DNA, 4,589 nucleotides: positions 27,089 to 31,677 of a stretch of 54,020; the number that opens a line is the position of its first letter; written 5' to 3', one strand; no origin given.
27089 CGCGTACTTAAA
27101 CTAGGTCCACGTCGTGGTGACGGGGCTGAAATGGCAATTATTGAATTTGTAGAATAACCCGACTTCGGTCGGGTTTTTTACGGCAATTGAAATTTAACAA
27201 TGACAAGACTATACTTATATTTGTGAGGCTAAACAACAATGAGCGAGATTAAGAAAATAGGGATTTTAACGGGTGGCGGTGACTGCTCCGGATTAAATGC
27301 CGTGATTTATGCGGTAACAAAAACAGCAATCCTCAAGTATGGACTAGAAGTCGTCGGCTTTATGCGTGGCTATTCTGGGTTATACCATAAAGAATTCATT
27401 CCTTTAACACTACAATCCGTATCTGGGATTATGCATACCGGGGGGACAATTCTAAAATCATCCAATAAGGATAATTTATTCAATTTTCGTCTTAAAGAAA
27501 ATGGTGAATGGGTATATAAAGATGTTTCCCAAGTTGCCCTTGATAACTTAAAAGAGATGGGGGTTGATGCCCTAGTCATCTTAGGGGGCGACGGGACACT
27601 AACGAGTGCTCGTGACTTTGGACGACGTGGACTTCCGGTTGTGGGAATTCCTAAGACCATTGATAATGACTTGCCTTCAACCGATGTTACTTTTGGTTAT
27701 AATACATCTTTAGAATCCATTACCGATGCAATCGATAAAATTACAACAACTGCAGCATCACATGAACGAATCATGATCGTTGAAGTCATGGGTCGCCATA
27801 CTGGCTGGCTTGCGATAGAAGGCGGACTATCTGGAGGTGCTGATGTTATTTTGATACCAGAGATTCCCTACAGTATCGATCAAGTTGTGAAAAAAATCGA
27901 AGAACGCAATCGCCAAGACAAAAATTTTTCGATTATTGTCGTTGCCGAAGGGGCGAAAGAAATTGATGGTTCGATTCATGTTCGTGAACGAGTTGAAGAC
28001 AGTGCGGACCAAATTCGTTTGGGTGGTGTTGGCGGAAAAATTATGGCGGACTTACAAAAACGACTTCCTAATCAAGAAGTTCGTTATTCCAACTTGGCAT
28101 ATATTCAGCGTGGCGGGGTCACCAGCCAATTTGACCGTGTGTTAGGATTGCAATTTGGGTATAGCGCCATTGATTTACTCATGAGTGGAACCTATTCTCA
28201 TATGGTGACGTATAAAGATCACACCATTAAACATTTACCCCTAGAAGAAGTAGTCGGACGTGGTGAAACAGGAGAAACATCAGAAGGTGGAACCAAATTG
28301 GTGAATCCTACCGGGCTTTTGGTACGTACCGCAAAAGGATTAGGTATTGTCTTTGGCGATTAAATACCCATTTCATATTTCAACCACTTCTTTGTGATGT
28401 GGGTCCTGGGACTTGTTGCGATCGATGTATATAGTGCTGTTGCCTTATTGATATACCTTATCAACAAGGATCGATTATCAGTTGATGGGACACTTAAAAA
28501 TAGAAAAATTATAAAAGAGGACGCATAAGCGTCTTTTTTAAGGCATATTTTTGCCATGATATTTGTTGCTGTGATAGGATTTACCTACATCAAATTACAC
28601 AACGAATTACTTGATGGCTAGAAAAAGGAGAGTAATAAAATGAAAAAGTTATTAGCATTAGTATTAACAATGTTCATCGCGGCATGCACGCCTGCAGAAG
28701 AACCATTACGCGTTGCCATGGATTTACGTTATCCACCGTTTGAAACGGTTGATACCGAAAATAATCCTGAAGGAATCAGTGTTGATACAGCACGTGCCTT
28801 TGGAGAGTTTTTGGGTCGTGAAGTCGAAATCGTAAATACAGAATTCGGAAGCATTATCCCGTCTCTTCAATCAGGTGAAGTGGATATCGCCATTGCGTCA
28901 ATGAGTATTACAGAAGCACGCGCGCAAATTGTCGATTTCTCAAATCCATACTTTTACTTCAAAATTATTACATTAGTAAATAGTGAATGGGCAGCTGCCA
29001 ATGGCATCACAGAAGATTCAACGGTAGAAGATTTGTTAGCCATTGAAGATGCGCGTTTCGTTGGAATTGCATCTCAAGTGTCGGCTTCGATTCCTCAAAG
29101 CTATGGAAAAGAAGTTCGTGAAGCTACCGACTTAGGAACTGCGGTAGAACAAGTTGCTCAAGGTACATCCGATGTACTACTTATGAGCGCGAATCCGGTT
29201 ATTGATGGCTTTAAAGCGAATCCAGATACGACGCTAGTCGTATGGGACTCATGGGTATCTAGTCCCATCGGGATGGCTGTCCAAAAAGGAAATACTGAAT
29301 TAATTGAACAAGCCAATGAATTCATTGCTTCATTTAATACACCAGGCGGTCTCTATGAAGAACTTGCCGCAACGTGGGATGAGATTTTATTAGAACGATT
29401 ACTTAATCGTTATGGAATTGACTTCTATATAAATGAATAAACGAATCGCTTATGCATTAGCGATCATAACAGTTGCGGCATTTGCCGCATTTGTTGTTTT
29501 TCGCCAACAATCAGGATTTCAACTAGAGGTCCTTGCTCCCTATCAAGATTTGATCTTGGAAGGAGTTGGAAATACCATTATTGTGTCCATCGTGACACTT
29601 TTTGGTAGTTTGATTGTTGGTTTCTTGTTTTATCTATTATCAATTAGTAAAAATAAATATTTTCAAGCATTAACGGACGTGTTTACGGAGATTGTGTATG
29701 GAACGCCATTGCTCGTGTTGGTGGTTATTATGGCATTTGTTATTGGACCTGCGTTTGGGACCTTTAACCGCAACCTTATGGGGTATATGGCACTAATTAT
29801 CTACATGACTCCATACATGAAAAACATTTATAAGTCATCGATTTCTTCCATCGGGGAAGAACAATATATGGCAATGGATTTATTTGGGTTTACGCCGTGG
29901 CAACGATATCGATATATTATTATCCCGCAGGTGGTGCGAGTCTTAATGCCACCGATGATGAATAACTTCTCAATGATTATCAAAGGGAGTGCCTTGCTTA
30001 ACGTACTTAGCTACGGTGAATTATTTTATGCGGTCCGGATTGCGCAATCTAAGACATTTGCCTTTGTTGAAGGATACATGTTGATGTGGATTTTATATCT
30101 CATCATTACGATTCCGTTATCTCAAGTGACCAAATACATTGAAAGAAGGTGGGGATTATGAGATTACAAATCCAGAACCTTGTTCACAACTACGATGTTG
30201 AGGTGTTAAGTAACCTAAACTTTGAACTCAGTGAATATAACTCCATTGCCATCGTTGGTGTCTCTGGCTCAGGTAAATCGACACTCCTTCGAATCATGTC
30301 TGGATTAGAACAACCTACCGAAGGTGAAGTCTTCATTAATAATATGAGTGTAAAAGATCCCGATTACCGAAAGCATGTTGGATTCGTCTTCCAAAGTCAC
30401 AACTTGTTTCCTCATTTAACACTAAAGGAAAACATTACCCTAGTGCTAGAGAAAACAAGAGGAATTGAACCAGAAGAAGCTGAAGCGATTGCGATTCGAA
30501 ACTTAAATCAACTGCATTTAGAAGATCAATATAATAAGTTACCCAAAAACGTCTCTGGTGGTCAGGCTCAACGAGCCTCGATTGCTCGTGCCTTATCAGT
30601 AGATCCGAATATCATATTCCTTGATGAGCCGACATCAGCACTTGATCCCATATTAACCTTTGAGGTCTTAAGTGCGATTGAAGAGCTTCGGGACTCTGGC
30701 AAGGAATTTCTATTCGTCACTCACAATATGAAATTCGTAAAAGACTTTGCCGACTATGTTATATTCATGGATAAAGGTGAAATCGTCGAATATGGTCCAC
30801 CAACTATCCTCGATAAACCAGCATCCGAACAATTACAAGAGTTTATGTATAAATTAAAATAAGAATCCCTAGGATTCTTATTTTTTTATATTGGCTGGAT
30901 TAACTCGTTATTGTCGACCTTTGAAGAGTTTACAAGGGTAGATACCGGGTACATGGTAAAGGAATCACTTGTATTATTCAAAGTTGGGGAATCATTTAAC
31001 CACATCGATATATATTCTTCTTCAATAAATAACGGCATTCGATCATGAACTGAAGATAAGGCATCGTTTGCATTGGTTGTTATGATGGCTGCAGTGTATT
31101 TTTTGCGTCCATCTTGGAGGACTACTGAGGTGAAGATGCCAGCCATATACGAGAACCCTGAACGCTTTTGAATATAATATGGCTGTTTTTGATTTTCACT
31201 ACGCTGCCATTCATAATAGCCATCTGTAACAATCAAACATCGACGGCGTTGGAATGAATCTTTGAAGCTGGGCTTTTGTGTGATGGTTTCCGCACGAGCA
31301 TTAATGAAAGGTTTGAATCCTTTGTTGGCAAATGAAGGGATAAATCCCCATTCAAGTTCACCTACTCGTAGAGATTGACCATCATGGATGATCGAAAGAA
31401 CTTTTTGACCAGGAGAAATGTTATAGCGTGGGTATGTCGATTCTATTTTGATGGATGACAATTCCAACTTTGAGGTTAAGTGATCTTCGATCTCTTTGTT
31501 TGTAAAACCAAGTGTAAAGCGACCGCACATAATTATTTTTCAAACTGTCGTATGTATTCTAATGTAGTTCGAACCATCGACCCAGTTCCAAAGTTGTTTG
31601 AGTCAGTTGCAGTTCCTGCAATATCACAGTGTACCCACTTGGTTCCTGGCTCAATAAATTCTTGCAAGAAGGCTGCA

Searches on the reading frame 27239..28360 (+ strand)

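Call 28: search_protein_families(library=pfam, proteins=[window:27239-28360:+], max_evalue=0.001)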
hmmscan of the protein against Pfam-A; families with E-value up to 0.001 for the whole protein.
window:27239-28360:+ (374 aa): 2 families
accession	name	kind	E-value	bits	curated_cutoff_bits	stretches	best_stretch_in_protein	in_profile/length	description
PF00365.25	PFK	-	2.8e-97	325.9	30.9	1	6-314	1-277/277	Phosphofructokinase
PF01513.26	NAD_kinase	-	8.5e-07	29.8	25.5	1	80-138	45-103/130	ATP-NAD kinase N-terminal domain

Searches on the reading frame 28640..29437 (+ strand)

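Call 45: search_protein_families(library=pfam, proteins=[window:28640-29437:+], max_evalue=0.0001)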
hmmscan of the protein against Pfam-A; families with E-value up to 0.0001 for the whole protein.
window:28640-29437:+ (266 aa): 2 families
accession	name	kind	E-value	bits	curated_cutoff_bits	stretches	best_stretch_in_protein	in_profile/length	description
PF00497.25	SBP_bac_3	-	5.8e-32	110.7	26.4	1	23-246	1-129/132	Bacterial extracellular solute-binding proteins, family 3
PF10613.14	Lig_chan-Glu_bd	-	8e-08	32.8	30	1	67-114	65-112/115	Ligated ion channel L-glutamate- and glycine-binding site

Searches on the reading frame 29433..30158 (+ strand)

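Call 45: search_protein_families(library=pfam, proteins=[window:29433-30158:+], max_evalue=0.0001)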
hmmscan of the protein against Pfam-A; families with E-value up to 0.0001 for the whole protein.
window:29433-30158:+ (242 aa): 1 family
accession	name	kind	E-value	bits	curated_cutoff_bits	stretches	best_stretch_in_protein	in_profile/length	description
PF00528.27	BPD_transp_1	-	4.7e-17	62.8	26.4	1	61-239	3-181/184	Binding-protein-dependent transport system inner membrane component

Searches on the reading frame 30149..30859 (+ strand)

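Call 45: search_protein_families(library=pfam, proteins=[window:30149-30859:+], max_evalue=0.0001)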
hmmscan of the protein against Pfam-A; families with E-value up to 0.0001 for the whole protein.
window:30149-30859:+ (237 aa): 3 families
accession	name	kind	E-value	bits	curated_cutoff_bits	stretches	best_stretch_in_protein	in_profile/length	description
PF00005.33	ABC_tran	-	4.5e-36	124.9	25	1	20-163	1-137/137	ABC transporter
PF13304.12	AAA_21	-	1.1e-08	36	27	0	112-196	220-302/304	AAA domain, putative AbiEii toxin, Type IV TA system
PF13166.12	AAA_13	-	5.2e-07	29.2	36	0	152-201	526-578/713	AAA domain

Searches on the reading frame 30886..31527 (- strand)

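Call 45: search_protein_families(library=pfam, proteins=[window:30886-31527:-], max_evalue=0.0001)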
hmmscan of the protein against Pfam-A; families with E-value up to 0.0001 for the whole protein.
window:30886-31527:- (213 aa): 1 family
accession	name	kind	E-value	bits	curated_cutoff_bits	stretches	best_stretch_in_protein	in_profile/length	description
PF02586.19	SRAP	-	2.8e-56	190.9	27.1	1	1-201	2-213/214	SOS response associated peptidase (SRAP)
